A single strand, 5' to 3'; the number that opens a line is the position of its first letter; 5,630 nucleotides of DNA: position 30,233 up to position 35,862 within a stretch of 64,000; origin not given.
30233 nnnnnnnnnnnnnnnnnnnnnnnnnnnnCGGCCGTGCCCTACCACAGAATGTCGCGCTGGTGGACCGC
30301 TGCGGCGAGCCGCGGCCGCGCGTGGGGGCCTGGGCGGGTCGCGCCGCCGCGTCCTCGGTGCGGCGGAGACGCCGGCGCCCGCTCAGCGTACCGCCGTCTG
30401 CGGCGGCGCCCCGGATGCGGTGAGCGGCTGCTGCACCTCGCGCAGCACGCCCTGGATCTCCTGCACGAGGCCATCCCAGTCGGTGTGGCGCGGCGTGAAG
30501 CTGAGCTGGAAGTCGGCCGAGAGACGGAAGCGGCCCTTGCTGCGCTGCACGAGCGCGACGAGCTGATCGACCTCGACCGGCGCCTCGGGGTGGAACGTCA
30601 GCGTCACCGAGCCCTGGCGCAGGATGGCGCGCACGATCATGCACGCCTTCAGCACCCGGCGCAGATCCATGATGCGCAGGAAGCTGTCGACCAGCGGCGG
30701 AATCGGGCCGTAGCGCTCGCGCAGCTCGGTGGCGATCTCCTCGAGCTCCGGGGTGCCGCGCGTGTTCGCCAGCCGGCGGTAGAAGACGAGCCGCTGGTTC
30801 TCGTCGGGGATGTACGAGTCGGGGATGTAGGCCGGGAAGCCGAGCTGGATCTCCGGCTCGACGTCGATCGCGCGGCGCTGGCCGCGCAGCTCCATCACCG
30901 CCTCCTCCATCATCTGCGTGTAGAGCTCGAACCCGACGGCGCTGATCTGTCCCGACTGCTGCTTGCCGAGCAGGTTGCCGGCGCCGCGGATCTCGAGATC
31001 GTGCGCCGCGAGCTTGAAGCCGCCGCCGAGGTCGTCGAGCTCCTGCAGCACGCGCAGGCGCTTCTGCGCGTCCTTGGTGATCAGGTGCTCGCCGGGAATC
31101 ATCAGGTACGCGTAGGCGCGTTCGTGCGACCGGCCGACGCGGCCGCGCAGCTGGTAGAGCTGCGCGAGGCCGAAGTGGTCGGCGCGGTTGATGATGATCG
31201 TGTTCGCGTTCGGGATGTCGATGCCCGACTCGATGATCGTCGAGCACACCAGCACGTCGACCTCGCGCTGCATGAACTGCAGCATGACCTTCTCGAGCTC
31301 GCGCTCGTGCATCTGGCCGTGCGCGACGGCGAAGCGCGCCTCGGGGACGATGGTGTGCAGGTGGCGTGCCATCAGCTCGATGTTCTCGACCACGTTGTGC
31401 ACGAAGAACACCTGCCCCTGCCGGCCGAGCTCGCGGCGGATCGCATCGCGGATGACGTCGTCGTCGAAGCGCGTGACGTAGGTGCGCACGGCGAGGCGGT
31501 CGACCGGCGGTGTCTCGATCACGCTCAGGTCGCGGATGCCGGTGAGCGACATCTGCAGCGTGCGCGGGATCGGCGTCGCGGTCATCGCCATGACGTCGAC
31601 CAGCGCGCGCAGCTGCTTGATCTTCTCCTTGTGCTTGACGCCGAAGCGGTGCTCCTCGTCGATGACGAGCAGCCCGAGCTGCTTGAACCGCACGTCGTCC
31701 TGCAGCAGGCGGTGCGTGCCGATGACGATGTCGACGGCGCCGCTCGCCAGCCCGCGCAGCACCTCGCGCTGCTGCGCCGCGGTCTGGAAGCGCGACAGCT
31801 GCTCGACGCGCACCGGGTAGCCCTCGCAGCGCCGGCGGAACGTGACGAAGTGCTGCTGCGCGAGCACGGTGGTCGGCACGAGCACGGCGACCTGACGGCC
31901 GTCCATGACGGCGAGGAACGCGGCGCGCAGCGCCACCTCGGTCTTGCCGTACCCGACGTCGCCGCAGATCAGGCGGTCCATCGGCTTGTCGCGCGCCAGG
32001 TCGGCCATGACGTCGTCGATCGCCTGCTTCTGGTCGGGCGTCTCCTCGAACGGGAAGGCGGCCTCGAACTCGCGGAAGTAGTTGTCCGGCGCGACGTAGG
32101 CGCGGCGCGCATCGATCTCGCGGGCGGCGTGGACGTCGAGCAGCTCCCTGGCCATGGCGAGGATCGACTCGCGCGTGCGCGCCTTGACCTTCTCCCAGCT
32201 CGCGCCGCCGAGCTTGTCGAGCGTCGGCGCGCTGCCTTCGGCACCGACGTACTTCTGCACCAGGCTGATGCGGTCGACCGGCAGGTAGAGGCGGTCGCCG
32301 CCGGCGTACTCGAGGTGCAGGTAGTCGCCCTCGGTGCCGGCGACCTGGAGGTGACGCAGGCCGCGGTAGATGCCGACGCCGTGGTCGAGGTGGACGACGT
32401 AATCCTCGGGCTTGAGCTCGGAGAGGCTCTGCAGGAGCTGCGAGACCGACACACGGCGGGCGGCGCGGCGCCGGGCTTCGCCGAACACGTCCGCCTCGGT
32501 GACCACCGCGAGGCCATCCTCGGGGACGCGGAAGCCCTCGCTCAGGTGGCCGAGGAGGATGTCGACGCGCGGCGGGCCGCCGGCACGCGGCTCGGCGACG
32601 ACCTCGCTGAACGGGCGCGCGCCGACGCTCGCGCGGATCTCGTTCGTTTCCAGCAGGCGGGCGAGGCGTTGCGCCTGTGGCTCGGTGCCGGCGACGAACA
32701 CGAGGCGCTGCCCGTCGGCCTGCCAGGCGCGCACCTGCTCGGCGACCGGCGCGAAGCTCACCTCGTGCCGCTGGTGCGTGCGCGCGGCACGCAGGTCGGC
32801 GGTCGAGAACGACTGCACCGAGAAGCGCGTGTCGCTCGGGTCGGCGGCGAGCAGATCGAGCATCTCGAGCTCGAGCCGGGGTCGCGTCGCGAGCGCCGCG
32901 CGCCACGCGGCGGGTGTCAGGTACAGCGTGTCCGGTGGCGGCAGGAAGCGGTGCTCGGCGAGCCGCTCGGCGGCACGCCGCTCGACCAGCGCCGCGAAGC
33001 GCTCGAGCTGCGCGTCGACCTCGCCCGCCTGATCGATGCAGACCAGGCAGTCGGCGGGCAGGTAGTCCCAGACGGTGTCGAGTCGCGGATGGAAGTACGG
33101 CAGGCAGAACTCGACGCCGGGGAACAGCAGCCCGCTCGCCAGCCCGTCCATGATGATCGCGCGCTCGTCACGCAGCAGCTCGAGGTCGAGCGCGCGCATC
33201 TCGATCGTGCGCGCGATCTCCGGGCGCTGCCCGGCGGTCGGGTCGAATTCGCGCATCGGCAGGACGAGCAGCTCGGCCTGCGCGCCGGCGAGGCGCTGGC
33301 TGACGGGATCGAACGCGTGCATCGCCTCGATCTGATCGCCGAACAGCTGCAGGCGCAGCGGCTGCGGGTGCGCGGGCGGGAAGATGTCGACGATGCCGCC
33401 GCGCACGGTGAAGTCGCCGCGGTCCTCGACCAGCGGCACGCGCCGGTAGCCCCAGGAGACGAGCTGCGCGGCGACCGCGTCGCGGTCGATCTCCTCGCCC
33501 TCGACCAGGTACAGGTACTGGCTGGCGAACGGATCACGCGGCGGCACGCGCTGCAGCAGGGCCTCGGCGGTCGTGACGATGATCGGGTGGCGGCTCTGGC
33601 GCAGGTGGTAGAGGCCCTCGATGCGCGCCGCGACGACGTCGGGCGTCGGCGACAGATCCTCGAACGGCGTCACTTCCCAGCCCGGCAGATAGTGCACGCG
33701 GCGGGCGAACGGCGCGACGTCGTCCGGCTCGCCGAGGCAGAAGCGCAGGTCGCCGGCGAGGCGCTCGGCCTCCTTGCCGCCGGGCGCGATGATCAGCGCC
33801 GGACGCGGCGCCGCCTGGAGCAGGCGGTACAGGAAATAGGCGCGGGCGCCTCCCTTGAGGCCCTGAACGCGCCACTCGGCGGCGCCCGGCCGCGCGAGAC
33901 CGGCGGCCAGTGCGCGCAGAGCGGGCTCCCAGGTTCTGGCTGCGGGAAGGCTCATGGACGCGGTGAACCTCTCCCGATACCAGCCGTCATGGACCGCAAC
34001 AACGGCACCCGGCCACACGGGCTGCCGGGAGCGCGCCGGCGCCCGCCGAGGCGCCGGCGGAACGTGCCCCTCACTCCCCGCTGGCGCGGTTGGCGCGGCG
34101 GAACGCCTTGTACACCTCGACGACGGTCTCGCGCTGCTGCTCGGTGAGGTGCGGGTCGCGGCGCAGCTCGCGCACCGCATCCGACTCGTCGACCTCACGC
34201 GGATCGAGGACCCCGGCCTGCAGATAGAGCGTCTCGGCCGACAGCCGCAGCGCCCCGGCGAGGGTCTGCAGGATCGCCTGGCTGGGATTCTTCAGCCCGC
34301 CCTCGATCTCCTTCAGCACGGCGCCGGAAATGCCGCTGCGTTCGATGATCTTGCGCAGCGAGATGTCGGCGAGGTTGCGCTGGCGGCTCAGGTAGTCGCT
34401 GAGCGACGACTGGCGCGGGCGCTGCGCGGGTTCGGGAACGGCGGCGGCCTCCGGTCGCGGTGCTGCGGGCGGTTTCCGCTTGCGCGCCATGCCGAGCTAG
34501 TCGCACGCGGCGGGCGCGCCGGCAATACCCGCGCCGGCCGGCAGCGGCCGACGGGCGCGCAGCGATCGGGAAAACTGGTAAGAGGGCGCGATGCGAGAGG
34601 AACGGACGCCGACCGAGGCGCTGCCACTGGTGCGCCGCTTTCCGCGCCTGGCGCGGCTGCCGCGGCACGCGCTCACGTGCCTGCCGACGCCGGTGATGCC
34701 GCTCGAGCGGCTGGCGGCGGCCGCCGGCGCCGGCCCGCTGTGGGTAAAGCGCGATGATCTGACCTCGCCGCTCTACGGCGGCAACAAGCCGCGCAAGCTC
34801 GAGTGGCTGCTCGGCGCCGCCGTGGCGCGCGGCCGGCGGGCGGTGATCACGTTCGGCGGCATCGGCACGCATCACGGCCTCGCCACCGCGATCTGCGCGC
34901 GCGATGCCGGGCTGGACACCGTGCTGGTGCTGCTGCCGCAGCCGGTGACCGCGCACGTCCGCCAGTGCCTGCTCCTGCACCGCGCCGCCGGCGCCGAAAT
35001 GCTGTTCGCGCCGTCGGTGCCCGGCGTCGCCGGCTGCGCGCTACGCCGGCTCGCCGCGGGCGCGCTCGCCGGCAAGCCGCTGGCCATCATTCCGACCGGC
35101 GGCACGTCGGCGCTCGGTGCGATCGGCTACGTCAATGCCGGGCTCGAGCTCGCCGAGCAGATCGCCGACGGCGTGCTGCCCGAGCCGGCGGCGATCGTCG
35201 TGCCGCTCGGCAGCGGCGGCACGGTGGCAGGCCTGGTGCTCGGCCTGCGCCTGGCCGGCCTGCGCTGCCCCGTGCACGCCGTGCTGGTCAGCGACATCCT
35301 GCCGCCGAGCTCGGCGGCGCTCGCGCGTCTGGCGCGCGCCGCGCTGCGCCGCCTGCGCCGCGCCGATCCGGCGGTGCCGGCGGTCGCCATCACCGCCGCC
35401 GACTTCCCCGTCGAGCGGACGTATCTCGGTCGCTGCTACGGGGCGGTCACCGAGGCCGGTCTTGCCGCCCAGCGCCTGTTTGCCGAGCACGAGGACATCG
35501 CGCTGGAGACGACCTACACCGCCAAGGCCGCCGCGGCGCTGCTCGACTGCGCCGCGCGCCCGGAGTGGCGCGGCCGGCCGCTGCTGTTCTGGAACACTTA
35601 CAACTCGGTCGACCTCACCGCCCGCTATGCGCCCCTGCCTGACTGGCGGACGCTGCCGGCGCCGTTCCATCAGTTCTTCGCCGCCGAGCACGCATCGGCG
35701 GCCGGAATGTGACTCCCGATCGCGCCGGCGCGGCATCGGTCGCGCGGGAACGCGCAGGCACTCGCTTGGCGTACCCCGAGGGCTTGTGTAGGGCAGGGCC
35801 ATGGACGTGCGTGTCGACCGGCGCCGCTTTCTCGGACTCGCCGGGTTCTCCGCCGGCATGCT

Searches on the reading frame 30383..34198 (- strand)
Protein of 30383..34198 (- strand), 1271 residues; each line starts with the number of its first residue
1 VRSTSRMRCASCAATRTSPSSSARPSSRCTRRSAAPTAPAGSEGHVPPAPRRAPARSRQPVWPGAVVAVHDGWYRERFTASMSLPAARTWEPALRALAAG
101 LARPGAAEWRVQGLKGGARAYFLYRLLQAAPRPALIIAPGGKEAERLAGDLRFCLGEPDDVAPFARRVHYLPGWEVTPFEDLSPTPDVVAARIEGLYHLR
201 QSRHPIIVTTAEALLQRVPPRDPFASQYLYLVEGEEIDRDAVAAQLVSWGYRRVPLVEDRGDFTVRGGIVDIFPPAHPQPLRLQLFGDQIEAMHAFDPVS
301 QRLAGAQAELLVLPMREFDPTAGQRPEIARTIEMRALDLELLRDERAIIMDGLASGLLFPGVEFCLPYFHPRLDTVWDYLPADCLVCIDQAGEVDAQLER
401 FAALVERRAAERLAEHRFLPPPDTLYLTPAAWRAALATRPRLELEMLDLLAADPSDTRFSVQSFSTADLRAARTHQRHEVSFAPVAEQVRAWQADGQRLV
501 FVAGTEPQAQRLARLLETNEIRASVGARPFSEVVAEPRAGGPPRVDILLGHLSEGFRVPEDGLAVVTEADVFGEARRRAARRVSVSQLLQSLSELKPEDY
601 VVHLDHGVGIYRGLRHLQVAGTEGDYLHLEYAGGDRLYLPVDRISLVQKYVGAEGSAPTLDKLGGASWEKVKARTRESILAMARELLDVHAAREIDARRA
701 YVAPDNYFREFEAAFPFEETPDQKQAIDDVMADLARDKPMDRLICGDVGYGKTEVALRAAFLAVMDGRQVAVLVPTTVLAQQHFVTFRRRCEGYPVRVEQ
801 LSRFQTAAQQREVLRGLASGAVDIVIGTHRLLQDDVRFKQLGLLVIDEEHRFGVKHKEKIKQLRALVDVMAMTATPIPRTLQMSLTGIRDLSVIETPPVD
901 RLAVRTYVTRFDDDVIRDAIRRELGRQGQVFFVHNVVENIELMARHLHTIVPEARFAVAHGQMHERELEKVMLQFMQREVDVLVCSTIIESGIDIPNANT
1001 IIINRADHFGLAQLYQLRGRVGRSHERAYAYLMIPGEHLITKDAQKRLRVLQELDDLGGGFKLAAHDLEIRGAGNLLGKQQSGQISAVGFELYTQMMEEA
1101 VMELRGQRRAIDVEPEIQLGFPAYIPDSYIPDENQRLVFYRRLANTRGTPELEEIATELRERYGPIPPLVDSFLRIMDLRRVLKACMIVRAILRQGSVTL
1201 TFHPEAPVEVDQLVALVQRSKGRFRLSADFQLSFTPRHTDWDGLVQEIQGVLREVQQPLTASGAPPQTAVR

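Call 56: search_protein_families(library=pfam, proteins=[window:30383-34198:-], max_evalue=0.0001)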
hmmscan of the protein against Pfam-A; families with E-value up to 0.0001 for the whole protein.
window:30383-34198:- (1271 aa): 6 families
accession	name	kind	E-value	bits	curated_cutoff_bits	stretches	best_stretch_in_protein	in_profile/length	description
PF00270.35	DEAD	-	4.5e-28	98.5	26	1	720-882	1-165/167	DEAD/DEAH box helicase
PF03461.20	TRCF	-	5.2e-23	81.7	25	1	1119-1212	1-94/95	TRCF domain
PF17757.6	UvrB_inter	-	9.9e-23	80.5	22.9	1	230-318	2-91/91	UvrB interaction domain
PF02559.22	CarD_TRCF_RID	-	4.5e-20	71.9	23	1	595-651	1-57/57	CarD-like/TRCF RID domain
PF00271.37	Helicase_C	-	4.8e-19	69.1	23.5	1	920-1024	6-109/110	Helicase conserved C-terminal domain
PF04851.21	ResIII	-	5.1e-11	43.2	22.5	1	719-876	4-162/164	Type III restriction enzyme, res subunit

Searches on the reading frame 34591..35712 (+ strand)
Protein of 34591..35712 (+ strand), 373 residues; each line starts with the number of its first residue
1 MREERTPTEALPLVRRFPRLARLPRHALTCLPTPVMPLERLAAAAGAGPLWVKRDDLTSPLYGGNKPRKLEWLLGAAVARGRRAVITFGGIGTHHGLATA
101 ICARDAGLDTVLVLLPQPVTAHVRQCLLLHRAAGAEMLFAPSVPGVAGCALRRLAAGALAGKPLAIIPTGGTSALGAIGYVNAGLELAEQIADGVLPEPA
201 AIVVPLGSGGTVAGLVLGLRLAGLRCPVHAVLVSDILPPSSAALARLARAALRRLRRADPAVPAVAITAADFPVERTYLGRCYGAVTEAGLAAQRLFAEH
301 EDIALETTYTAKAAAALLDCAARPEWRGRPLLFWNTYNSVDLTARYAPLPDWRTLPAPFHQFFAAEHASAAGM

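Call 56: search_protein_families(library=pfam, proteins=[window:34591-35712:+], max_evalue=0.0001)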
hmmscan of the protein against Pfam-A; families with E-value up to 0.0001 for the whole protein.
window:34591-35712:+ (373 aa): 1 family
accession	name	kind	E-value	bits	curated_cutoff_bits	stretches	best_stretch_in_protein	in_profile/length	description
PF00291.31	PALP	-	1.3e-35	123.6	35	1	31-329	6-286/295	Pyridoxal-phosphate dependent enzyme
